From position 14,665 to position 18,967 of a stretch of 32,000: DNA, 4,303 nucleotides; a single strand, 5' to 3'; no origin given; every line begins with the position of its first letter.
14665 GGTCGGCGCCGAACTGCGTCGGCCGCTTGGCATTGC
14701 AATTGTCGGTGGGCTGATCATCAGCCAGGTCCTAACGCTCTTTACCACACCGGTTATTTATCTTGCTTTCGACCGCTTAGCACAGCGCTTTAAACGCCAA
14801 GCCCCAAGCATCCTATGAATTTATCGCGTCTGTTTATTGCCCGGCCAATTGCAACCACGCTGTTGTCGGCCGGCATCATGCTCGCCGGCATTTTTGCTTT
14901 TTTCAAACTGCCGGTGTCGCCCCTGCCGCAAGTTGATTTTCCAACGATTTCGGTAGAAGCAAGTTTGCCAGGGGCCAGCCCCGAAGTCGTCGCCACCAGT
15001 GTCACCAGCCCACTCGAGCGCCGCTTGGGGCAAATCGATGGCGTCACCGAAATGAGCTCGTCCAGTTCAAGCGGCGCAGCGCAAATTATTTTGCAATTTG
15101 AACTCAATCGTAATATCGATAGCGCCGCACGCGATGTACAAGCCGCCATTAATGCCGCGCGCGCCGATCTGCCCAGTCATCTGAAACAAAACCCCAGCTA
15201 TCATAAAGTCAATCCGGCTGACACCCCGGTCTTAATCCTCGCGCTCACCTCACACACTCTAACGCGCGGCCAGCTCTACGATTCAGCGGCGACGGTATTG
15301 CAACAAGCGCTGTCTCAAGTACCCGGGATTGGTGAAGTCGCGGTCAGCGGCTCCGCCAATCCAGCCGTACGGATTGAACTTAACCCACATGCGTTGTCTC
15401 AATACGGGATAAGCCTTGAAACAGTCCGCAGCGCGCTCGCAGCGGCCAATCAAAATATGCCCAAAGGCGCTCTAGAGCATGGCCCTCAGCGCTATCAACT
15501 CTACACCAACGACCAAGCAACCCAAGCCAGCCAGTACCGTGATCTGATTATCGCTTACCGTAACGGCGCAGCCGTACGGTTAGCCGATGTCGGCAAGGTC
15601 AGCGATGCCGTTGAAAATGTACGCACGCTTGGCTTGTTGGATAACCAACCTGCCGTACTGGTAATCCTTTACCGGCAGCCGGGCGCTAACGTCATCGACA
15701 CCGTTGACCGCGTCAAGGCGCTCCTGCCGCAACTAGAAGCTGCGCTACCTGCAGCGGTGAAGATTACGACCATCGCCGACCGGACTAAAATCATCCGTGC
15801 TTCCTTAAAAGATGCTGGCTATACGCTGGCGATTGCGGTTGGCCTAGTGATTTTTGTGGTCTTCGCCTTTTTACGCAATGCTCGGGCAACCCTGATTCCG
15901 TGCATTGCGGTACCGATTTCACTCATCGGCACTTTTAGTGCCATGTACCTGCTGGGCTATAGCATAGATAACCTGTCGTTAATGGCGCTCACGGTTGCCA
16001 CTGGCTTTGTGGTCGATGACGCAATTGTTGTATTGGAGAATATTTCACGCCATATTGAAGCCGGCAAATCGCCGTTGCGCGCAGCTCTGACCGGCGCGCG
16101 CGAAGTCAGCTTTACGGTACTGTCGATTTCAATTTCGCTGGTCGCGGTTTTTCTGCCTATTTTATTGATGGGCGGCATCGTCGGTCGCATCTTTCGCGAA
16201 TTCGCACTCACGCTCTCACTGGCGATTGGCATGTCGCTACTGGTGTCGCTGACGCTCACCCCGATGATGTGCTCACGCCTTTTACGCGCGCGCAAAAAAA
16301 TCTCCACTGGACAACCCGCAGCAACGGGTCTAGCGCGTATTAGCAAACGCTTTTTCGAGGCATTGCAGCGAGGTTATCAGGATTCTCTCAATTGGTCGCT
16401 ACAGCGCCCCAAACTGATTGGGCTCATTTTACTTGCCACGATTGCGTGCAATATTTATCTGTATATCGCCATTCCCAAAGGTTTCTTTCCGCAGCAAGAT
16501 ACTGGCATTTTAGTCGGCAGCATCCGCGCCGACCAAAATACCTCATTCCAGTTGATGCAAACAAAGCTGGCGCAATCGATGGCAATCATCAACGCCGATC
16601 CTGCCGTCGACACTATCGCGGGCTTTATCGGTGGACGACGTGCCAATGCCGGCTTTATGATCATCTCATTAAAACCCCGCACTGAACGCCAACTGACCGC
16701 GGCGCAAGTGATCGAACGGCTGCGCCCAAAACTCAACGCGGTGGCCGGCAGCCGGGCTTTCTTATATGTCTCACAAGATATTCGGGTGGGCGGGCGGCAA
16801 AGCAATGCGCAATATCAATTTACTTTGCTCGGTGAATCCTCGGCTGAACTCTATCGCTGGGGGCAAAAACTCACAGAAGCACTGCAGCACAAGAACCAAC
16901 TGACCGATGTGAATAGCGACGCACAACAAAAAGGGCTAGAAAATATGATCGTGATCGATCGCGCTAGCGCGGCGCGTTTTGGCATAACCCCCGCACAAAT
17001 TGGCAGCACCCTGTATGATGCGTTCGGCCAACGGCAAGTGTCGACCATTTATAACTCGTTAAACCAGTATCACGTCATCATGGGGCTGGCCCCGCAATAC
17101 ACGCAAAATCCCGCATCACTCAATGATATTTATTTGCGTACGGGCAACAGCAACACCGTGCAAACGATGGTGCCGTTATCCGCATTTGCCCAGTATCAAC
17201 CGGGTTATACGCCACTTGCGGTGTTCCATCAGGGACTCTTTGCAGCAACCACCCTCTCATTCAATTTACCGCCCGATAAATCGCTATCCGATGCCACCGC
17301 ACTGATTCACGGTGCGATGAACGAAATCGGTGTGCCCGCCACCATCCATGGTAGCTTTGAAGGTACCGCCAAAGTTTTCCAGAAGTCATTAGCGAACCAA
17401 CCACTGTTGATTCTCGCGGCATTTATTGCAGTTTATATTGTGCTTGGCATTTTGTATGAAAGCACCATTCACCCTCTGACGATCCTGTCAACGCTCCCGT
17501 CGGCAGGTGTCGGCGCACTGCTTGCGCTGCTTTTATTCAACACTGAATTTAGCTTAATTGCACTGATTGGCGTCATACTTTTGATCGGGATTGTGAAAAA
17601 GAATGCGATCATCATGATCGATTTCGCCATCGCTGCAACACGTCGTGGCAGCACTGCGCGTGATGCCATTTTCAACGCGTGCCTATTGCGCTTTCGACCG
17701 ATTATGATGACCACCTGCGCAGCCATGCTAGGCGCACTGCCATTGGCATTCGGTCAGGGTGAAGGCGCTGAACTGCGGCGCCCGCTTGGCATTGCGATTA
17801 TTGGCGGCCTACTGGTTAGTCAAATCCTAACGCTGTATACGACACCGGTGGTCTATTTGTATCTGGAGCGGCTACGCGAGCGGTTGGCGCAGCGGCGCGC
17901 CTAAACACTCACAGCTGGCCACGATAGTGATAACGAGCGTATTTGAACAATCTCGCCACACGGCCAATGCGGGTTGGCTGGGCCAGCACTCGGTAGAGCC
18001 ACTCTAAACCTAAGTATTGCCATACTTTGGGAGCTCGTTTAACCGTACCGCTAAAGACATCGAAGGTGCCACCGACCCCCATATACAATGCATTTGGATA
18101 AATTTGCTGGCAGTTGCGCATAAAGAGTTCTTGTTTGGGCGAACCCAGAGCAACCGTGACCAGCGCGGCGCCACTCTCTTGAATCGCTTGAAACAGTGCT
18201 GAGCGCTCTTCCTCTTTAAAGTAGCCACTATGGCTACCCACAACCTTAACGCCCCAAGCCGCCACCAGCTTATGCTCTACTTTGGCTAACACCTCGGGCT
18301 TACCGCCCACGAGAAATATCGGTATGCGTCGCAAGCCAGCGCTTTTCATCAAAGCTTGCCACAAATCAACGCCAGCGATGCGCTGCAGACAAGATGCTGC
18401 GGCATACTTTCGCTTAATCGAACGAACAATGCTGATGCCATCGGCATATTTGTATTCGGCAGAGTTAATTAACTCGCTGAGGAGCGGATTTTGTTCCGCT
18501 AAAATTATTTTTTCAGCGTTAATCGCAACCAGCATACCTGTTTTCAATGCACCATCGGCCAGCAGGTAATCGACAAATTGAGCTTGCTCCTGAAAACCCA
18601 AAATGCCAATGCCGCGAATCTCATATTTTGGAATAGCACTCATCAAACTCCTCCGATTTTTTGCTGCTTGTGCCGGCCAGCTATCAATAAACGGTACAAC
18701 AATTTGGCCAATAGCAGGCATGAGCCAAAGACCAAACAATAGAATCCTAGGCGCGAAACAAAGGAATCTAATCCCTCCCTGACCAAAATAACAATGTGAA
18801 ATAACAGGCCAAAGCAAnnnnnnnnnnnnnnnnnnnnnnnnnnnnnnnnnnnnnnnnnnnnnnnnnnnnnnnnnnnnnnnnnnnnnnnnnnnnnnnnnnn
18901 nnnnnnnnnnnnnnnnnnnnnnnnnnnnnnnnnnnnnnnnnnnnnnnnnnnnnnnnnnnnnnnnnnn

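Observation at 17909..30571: Near-complete enterobacterial common antigen (ECA) gene set in a genome whose core genes are not enterobacterial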

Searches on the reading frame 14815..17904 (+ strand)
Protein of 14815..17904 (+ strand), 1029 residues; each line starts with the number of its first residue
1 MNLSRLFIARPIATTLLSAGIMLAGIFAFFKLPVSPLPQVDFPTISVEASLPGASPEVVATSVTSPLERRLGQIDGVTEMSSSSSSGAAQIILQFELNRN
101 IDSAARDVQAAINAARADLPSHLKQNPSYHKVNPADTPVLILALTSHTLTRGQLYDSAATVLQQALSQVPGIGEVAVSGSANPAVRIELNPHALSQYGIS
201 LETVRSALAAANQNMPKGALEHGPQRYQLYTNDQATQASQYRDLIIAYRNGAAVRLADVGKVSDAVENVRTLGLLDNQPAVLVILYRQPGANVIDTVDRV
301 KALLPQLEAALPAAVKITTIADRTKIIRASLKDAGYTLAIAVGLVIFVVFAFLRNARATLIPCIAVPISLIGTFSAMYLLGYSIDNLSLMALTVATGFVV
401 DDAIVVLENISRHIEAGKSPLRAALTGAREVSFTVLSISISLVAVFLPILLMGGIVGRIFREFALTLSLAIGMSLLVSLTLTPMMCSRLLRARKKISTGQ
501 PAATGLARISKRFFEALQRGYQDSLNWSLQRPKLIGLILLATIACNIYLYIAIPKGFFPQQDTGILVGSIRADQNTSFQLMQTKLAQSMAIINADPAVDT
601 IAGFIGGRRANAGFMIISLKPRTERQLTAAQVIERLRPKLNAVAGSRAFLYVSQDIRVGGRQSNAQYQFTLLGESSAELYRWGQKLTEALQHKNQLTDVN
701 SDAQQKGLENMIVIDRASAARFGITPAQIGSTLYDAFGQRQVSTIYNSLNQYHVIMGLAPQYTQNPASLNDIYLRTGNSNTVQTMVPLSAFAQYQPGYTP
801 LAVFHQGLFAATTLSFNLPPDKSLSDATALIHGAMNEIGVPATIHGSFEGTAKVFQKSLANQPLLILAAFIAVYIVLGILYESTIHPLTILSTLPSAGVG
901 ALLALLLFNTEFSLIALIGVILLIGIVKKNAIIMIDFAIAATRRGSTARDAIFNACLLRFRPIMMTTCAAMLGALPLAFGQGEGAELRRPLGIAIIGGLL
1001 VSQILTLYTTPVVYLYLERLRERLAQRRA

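Call 8: search_protein_families(library=pfam, proteins=[window:14815-17904:+], max_evalue=0.001)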
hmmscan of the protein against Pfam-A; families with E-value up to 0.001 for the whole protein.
window:14815-17904:+ (1029 aa): 3 families
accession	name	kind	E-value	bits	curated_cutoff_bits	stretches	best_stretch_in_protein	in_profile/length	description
PF00873.25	ACR_tran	-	0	1061.4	28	1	4-1017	2-1020/1021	AcrB/AcrD/AcrF family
PF03176.21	MMPL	-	3e-09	36.7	20.5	1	203-492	8-305/333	MMPL family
PF02355.23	SecD_SecF_C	-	9.2e-05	22.4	20.5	1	333-479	32-176/189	Protein export membrane protein SecD/SecF, C-terminal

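Call 42: find_homologous_proteins(query=window:14815-17904:+, max_evalue=1e-50)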
Query window:14815-17904:+ (1029 aa): 8000 proteins with E <= 1e-50 among 8000 candidates; the best 120 are listed.
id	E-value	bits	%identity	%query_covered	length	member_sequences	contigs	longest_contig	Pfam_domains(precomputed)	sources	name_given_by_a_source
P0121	0.0e+0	2201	100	100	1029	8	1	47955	PF03176.22,PF00873.26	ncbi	-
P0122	0.0e+0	2144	98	100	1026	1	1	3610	PF03176.22,PF00873.26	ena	-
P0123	0.0e+0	2109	96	100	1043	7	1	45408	PF03176.22,PF00873.26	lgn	-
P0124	0.0e+0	1894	86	100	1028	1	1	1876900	PF03176.22,PF00873.26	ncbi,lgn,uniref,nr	ncbi:efflux RND transporter permease subunit [Mycoavidus sp. B2-EB]|uniref:efflux RND transporter pe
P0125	0.0e+0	1876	85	100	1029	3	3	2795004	PF03176.22,PF02355.23,PF00873.26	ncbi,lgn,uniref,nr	ncbi:drug efflux protein [Mycoavidus cysteinexigens]|uniref:Drug efflux protein n=1 Tax=Mycoavidus c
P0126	0.0e+0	1864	85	100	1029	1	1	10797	PF03176.22,PF00873.26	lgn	-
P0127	0.0e+0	1611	-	-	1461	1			PF03176.22,PF02355.23,PF00873.26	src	-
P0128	0.0e+0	1566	-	-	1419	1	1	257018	PF03176.22,PF02355.23,PF00873.26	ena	-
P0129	0.0e+0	1560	-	-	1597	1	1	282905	PF02355.23,PF00873.26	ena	-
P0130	0.0e+0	1558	70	76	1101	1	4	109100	PF00873.26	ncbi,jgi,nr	ncbi:MAG TPA: efflux RND transporter permease subunit [Paraburkholderia sp.]|jgi:multidrug efflux pu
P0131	0.0e+0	1550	70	75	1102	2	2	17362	PF00873.26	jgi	jgi:multidrug efflux pump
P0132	0.0e+0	1550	71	75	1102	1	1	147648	PF00873.26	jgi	jgi:multidrug efflux pump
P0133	0.0e+0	1549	70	75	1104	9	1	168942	PF03176.22,PF00873.26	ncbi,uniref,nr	ncbi:multidrug efflux system, subunit B [Paraburkholderia piptadeniae]|uniref:Multidrug efflux syste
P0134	0.0e+0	1547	70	75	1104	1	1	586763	PF00873.26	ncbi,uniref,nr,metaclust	ncbi:efflux RND transporter permease subunit [Paraburkholderia diazotrophica]|uniref:Multidrug efflu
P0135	0.0e+0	1547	-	-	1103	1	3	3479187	PF00873.26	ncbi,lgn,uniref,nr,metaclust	ncbi:efflux RND transporter permease subunit [Paraburkholderia phymatum]|uniref:Acriflavin resistanc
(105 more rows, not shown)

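Call 43: find_encoding_contigs(protein=P0125, flank=10000, max_places=3)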
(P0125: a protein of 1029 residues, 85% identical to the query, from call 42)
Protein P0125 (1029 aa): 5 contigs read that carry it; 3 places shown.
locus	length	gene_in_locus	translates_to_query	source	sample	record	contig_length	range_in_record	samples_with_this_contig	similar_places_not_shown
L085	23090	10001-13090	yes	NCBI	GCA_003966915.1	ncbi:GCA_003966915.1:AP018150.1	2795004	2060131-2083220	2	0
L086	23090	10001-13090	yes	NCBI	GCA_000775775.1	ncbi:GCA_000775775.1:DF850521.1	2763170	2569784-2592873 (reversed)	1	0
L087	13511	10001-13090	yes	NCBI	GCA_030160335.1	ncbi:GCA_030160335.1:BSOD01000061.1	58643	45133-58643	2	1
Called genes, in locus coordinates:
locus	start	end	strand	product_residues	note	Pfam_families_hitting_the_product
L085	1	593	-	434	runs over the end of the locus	PF01512:Complex1_51K, PF10531:SLBB, PF22461:SLBB_2, PF10589:NADH_4Fe-4S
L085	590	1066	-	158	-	PF01257:2Fe-2S_thioredx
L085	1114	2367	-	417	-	PF00346:Complex1_49kDa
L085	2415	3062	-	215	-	PF00329:Complex1_30kDa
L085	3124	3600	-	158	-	PF01058:Oxidored_q6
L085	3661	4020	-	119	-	PF00507:Oxidored_q4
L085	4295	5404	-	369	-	PF06804:BamC_C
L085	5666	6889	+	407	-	PF25917:BSH_RND, PF25973:BSH_CzcB (faint), PF25876:HH_MFP_RND, PF25944:Beta-barrel_RND, PF25967:RND-MFP_C, PF25989:YknX_C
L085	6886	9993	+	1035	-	PF00873:ACR_tran, PF03176:MMPL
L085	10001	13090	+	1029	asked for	PF00873:ACR_tran, PF03176:MMPL, PF02355:SecD_SecF_C (faint)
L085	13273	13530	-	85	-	-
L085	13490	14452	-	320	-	PF13276:HTH_21, PF00665:rve, PF13683:rve_3, PF13333:rve_2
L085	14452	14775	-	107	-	PF01527:HTH_Tnp_1 (weak), PF13518:HTH_28 (weak)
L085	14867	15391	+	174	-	PF01527:HTH_Tnp_1 (weak), PF13518:HTH_28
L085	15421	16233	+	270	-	PF13276:HTH_21, PF00665:rve, PF13683:rve_3, PF13333:rve_2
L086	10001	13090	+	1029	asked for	PF00873:ACR_tran, PF03176:MMPL, PF02355:SecD_SecF_C (faint)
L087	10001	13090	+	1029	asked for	PF00873:ACR_tran, PF03176:MMPL, PF02355:SecD_SecF_C (faint)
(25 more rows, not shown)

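Call 44: find_encoding_contigs(protein=P0124, flank=10000, max_places=2)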
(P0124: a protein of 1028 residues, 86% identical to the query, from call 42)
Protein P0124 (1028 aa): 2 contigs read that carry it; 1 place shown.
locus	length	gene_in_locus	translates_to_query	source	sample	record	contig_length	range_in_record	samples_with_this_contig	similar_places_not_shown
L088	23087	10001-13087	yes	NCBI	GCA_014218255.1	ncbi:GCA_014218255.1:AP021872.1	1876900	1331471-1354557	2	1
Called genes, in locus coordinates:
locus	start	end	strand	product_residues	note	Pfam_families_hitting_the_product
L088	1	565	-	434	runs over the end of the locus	PF01512:Complex1_51K, PF10531:SLBB, PF22461:SLBB_2, PF10589:NADH_4Fe-4S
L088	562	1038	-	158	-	PF01257:2Fe-2S_thioredx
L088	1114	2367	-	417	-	PF00346:Complex1_49kDa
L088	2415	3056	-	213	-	PF00329:Complex1_30kDa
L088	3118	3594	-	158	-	PF01058:Oxidored_q6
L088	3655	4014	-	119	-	PF00507:Oxidored_q4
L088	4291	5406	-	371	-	PF06804:BamC_C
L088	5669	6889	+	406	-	PF25917:BSH_RND, PF25973:BSH_CzcB (faint), PF25876:HH_MFP_RND, PF25944:Beta-barrel_RND, PF25967:RND-MFP_C, PF25989:YknX_C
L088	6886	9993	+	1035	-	PF00873:ACR_tran, PF03176:MMPL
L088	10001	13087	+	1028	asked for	PF00873:ACR_tran, PF03176:MMPL (faint)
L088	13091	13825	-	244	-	PF03808:Glyco_tran_WecG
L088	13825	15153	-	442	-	PF06899:WzyE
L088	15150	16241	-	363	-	PF07429:Glyco_transf_56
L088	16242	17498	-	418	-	PF01943:Polysacc_synt, PF13440:Polysacc_synt_3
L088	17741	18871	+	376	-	PF02350:Epimerase_2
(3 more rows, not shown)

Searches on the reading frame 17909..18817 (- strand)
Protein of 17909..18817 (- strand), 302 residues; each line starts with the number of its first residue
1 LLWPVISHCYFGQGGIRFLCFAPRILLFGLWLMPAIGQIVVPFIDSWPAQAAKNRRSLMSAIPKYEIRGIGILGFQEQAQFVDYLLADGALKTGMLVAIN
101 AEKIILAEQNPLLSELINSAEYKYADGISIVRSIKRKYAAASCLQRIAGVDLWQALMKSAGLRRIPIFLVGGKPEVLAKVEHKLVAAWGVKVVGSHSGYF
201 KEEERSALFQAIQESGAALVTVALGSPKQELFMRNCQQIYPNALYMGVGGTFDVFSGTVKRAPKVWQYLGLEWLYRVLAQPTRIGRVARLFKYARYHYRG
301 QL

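Call 5: search_protein_families(library=ncbifam, proteins=[window:17909-18817:-], max_evalue=0.001)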
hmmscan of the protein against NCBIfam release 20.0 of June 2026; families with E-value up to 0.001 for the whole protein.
window:17909-18817:- (302 aa): 4 families
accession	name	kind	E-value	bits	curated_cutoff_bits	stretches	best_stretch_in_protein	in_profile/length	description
NF002980.1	PRK03692.1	equivalog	2.5e-112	374.1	323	1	62-302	1-240/240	lipopolysaccharide N-acetylmannosaminouronosyltransferase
TIGR00696.1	wecG_tagA_cpsF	superfamily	2.4e-62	209.8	69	1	115-293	1-178/178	WecB/TagA/CpsF family glycosyltransferase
NF041710.1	UDPacetylman_taseTarA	equivalog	4.5e-38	131.1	350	1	91-293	37-236/247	N-acetylglucosaminyldiphosphoundecaprenol N-acetyl-beta-D-mannosaminyltransferase TarA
NF041872.1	EPS_EpsA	equivalog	1.7e-31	109.6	500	1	70-286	25-241/265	exopolysaccharide biosynthesis glycosyltransferase EpsA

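Call 6: search_protein_families(library=pfam, proteins=[window:17909-18817:-], max_evalue=0.001)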
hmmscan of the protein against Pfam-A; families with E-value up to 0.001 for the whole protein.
window:17909-18817:- (302 aa): 1 family
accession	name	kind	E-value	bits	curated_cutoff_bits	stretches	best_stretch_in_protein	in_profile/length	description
PF03808.19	Glyco_tran_WecG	-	3.4e-51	173.8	27.4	1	120-286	1-166/168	Glycosyl transferase WecG/TagA/CpsF family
